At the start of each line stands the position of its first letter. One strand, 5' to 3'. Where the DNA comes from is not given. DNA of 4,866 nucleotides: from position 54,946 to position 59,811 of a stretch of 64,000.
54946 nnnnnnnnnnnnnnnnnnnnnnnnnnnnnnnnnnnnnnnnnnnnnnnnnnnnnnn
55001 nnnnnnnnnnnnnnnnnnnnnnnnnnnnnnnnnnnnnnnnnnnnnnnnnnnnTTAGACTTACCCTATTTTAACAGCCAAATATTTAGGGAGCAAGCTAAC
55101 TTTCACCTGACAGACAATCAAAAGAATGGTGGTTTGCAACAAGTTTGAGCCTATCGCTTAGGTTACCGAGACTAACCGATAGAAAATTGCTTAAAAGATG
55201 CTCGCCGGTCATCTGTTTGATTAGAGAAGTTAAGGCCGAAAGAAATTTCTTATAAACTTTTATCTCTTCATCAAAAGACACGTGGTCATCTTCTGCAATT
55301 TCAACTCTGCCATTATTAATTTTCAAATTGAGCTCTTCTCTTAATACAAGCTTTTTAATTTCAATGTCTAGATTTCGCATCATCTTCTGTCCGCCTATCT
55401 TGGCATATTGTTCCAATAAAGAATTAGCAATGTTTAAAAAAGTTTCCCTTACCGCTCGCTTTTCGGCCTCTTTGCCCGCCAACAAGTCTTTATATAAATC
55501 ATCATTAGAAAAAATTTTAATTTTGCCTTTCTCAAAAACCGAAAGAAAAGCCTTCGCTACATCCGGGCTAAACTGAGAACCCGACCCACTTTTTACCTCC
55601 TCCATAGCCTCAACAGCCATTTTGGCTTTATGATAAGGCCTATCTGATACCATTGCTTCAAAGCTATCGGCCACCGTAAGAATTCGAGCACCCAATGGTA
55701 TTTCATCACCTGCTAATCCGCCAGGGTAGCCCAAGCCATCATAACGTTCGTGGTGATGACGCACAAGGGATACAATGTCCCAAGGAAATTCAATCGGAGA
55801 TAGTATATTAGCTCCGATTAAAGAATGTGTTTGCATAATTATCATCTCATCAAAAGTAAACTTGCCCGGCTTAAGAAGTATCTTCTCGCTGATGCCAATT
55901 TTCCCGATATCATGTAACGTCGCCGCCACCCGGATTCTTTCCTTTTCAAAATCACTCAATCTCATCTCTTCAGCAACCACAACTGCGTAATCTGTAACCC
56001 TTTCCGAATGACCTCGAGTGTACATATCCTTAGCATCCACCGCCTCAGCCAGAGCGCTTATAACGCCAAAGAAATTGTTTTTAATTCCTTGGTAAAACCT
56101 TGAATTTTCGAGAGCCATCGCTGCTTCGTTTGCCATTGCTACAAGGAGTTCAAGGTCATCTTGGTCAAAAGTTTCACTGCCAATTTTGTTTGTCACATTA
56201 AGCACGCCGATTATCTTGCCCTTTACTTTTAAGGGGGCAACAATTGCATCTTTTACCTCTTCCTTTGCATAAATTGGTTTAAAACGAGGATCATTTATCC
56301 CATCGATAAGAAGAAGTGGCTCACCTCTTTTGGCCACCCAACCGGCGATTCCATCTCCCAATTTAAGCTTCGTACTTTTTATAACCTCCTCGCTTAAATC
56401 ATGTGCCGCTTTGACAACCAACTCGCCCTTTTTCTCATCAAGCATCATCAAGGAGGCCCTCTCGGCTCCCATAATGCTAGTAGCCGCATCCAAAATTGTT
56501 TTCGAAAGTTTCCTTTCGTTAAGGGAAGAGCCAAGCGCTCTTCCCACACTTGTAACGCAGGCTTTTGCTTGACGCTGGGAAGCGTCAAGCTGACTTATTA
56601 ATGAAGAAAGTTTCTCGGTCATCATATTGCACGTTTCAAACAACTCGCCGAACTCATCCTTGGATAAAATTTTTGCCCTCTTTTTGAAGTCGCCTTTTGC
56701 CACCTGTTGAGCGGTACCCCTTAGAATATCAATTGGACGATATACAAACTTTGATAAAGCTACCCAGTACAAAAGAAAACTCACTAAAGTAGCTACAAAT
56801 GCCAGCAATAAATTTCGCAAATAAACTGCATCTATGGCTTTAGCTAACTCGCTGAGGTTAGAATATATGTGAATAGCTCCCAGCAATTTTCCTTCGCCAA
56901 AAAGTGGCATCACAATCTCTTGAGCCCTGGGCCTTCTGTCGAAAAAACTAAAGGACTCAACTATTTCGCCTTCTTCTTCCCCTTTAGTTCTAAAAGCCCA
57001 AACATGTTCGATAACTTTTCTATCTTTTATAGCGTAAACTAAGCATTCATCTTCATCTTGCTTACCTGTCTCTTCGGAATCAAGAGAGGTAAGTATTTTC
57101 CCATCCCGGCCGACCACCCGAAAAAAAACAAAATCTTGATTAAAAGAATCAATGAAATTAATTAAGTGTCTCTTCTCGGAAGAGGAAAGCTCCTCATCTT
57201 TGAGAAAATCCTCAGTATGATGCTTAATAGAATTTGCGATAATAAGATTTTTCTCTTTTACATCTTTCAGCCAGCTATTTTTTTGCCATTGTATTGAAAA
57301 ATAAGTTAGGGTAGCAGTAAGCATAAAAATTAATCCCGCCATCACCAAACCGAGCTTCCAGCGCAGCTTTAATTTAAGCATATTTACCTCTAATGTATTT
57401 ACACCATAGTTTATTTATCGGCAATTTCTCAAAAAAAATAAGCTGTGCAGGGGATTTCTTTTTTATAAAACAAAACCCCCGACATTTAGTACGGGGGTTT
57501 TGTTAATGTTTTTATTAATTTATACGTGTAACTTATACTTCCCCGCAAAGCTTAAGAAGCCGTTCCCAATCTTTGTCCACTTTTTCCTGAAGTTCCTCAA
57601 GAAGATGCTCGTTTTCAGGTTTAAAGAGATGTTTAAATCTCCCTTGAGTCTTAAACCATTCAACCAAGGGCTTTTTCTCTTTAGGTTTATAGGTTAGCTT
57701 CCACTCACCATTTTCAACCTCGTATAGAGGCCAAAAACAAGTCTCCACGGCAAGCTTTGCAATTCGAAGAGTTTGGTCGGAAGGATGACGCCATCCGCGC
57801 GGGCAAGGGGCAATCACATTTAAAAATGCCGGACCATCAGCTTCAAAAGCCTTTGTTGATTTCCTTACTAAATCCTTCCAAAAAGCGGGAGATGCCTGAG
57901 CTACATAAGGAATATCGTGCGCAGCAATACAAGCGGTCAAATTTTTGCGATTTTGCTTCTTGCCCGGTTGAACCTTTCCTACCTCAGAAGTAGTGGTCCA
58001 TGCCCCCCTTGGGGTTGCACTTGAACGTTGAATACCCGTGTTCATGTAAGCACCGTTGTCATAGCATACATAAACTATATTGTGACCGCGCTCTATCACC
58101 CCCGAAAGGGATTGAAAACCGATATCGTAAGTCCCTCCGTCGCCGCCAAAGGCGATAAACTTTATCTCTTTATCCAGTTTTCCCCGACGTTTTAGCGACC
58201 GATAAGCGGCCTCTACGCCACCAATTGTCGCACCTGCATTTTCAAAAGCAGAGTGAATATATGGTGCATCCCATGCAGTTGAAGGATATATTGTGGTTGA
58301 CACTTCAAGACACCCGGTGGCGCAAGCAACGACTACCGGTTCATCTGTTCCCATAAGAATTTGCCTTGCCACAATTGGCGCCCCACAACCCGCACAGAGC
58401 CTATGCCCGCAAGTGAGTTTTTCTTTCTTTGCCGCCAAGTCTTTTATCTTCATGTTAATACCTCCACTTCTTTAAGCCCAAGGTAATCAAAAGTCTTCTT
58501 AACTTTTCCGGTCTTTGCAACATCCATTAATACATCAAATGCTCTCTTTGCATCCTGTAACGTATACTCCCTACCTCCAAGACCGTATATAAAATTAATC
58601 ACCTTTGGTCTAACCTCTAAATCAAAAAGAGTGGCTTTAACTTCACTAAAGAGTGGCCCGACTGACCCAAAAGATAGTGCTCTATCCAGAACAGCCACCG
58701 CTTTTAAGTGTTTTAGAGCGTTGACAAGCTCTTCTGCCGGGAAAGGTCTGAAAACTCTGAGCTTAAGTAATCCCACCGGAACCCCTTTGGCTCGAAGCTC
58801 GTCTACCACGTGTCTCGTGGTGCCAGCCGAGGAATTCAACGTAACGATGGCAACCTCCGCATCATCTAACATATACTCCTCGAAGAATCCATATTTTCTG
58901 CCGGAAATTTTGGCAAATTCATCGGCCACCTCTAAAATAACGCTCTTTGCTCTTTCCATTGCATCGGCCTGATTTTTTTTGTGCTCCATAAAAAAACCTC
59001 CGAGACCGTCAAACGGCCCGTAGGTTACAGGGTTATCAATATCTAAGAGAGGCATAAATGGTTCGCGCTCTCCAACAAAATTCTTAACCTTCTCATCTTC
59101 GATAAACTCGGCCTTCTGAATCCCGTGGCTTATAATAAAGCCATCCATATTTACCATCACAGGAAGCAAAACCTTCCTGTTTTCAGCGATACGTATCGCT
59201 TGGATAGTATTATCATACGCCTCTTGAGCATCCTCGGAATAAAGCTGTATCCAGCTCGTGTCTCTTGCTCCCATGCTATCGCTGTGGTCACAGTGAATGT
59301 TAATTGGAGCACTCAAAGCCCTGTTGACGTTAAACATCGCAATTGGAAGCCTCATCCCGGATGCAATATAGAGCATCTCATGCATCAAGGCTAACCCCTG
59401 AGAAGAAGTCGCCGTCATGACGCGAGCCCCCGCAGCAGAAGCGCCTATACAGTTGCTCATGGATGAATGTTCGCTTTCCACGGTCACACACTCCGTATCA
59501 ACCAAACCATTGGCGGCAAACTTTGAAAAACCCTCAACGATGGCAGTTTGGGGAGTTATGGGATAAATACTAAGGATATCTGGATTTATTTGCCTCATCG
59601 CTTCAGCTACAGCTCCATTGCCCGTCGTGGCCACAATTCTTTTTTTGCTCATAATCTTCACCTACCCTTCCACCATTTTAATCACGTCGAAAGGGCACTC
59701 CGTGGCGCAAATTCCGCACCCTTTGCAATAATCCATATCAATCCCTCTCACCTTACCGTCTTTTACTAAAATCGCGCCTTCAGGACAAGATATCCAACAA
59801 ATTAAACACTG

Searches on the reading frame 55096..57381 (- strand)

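Call 73: search_protein_families(library=pfam, proteins=[window:55096-57381:-], max_evalue=0.00001)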
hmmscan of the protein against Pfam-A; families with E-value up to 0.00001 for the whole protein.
window:55096-57381:- (761 aa): 6 families
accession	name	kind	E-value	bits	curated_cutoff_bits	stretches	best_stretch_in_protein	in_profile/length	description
PF13487.12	HD_5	-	1.2e-34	120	27.2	1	444-608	3-170/170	HD domain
PF01966.28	HD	-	2.1e-23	83.2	22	1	457-577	3-116/116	HD domain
PF13185.12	GAF_2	-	2.2e-21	77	28.6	1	287-425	2-136/136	GAF domain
PF01590.32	GAF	-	3.3e-21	76.6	22.4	1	291-424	4-133/133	GAF domain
PF13492.12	GAF_3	-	8.5e-14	52.5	27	1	292-426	5-129/129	GAF domain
PF00672.30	HAMP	-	1.9e-07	31.7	25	1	215-258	8-51/53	HAMP domain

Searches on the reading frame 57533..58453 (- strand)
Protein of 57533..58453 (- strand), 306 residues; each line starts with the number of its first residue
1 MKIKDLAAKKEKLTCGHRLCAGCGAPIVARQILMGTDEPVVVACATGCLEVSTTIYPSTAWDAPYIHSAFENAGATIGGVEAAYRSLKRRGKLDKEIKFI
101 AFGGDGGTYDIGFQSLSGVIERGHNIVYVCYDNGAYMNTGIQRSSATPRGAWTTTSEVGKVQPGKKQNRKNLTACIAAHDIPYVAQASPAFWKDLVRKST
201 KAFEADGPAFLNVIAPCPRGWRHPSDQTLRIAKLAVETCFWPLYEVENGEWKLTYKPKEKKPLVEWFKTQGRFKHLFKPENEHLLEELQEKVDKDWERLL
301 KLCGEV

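Call 73: search_protein_families(library=pfam, proteins=[window:57533-58453:-], max_evalue=0.00001)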
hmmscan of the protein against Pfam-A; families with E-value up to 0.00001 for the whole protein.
window:57533-58453:- (306 aa): 1 family
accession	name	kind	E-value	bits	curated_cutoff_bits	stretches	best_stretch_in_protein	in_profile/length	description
PF02775.26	TPP_enzyme_C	-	6e-19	68.8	21.9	1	46-213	2-151/151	Thiamine pyrophosphate enzyme, C-terminal TPP binding domain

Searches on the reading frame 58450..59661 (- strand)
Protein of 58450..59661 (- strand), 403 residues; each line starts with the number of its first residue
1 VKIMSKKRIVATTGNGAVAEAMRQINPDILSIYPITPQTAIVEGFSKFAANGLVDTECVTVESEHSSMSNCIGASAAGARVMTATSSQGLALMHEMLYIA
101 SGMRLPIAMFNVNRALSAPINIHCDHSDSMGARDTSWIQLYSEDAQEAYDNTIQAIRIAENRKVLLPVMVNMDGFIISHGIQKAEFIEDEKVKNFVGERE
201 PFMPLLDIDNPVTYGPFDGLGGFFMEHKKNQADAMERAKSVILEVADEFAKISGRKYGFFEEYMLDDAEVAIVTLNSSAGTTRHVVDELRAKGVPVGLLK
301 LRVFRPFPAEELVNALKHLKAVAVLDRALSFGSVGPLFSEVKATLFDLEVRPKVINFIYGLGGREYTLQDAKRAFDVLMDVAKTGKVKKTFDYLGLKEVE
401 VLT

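Call 73: search_protein_families(library=pfam, proteins=[window:58450-59661:-], max_evalue=0.00001)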
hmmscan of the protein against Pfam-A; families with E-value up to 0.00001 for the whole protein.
window:58450-59661:- (403 aa): 2 families
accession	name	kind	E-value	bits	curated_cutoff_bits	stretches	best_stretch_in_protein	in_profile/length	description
PF01855.24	POR_N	-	4.9e-75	252.7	27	1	20-246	1-230/231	Pyruvate flavodoxin/ferredoxin oxidoreductase, thiamine diP-bdg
PF17147.9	PFOR_II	-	3.9e-32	111.1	27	1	268-370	1-101/102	Pyruvate:ferredoxin oxidoreductase core domain II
